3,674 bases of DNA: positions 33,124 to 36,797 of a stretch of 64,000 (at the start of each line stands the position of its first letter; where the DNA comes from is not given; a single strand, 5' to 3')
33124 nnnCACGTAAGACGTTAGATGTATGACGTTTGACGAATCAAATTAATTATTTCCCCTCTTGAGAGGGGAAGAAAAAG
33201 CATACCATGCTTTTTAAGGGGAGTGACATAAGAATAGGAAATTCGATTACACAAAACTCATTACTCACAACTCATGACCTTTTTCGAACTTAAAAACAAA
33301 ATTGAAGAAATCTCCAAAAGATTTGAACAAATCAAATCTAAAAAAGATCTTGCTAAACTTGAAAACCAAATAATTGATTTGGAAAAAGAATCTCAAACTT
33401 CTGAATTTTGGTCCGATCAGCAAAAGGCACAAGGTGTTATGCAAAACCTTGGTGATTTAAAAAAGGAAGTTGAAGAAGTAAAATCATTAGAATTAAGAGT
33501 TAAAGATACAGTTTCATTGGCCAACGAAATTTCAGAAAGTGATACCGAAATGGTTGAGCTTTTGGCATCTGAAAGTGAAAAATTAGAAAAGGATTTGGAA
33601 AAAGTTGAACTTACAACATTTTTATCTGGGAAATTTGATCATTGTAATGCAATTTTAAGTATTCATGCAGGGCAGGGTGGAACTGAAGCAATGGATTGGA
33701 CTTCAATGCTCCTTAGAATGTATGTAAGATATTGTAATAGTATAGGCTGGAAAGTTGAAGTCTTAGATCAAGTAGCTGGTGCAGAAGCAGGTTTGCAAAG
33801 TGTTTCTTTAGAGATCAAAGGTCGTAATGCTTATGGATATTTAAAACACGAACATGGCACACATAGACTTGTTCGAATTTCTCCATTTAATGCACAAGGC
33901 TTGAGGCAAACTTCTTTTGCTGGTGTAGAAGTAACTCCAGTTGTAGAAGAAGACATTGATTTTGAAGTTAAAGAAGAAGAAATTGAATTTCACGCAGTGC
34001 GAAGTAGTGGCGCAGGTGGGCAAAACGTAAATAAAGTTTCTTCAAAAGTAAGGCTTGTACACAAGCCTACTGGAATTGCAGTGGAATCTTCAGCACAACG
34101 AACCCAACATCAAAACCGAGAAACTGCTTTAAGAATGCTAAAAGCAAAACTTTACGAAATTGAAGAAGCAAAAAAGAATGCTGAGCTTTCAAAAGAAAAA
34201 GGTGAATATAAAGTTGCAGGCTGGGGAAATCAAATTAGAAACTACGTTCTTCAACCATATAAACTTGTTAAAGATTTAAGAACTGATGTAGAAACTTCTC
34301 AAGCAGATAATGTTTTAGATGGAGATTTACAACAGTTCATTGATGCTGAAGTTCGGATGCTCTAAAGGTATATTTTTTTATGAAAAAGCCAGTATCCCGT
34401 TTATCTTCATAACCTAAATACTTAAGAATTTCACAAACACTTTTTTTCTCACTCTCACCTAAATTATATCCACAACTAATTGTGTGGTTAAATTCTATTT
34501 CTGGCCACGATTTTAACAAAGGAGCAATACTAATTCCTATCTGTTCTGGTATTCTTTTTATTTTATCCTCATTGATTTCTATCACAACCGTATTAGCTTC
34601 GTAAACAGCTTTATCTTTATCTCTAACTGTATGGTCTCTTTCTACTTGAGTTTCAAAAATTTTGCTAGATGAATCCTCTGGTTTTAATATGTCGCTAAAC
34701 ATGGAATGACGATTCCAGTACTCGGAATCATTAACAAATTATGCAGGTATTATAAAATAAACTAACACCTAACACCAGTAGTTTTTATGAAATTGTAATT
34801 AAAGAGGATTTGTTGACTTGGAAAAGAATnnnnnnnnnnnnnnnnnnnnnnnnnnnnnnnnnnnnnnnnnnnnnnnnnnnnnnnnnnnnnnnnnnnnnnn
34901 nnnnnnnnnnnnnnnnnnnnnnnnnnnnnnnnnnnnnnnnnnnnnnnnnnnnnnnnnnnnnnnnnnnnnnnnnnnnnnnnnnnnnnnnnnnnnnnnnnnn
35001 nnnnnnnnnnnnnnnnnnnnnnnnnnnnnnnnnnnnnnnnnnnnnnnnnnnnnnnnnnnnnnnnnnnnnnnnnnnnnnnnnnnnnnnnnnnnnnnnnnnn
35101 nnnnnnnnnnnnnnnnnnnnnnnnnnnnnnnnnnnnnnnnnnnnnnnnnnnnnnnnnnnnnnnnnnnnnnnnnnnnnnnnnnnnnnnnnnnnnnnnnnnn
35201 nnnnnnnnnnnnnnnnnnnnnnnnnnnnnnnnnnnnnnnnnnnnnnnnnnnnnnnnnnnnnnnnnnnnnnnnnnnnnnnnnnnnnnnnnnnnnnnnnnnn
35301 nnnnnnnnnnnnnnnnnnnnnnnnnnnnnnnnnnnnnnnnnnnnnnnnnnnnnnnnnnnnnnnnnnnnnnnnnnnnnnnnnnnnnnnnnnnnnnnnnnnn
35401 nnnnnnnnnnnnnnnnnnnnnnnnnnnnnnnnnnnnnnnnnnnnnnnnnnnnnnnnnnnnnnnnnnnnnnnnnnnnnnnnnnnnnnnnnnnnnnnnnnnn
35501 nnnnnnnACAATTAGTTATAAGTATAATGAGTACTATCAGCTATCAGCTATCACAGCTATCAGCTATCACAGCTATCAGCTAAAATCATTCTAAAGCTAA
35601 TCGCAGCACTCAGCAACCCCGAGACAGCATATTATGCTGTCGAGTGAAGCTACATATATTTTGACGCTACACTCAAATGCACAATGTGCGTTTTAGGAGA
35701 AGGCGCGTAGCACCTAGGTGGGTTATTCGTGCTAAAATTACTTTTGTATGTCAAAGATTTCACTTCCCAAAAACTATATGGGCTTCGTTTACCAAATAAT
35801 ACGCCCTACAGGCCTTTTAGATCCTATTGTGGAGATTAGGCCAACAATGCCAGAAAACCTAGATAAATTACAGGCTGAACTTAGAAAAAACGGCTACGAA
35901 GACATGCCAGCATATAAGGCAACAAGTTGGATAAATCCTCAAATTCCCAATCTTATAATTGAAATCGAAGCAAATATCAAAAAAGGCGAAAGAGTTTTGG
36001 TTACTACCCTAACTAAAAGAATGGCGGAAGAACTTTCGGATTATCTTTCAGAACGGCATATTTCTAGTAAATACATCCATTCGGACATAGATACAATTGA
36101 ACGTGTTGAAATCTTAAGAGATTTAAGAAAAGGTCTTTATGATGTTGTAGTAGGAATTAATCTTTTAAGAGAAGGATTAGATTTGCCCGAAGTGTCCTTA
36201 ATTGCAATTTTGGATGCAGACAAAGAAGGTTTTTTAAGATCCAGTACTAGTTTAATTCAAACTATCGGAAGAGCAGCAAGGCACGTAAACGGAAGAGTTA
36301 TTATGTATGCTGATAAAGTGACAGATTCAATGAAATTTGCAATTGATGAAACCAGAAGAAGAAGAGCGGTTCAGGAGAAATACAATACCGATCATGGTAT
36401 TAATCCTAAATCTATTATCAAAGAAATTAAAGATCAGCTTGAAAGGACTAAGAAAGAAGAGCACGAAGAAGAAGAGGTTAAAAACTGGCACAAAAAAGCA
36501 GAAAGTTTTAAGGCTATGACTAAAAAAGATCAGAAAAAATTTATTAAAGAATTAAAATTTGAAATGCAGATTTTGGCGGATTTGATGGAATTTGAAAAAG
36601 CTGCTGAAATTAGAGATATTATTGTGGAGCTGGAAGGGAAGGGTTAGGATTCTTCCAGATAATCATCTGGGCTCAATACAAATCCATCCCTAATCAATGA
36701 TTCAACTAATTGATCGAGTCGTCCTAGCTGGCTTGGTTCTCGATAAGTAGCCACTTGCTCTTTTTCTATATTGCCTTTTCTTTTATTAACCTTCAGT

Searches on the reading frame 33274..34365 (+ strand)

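Call 94: search_protein_families(library=pfam, proteins=[window:33274-34365:+], max_evalue=0.0001)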
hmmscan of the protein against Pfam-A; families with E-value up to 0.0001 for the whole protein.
window:33274-34365:+ (363 aa): 2 families
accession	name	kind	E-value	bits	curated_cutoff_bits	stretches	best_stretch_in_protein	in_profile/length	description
PF03462.23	PCRF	-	1.3e-56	192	24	1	30-218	2-194/194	PCRF domain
PF00472.26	RF-1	-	7.1e-37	126.3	35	1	226-336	1-116/116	RF-1 domain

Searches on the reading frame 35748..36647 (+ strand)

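Call 94: search_protein_families(library=pfam, proteins=[window:35748-36647:+], max_evalue=0.0001)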
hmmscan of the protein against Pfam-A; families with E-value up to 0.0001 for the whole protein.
window:35748-36647:+ (299 aa): 3 families
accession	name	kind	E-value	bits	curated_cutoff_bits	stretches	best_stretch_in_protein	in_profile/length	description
PF12344.14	UvrB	-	2.9e-22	78.7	27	1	186-228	1-43/43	Ultra-violet resistance protein B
PF00271.37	Helicase_C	-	7e-21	75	23.5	1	72-179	8-109/110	Helicase conserved C-terminal domain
PF02151.25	UVR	-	7.3e-07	29.2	21.5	1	263-296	1-34/36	UvrB/uvrC motif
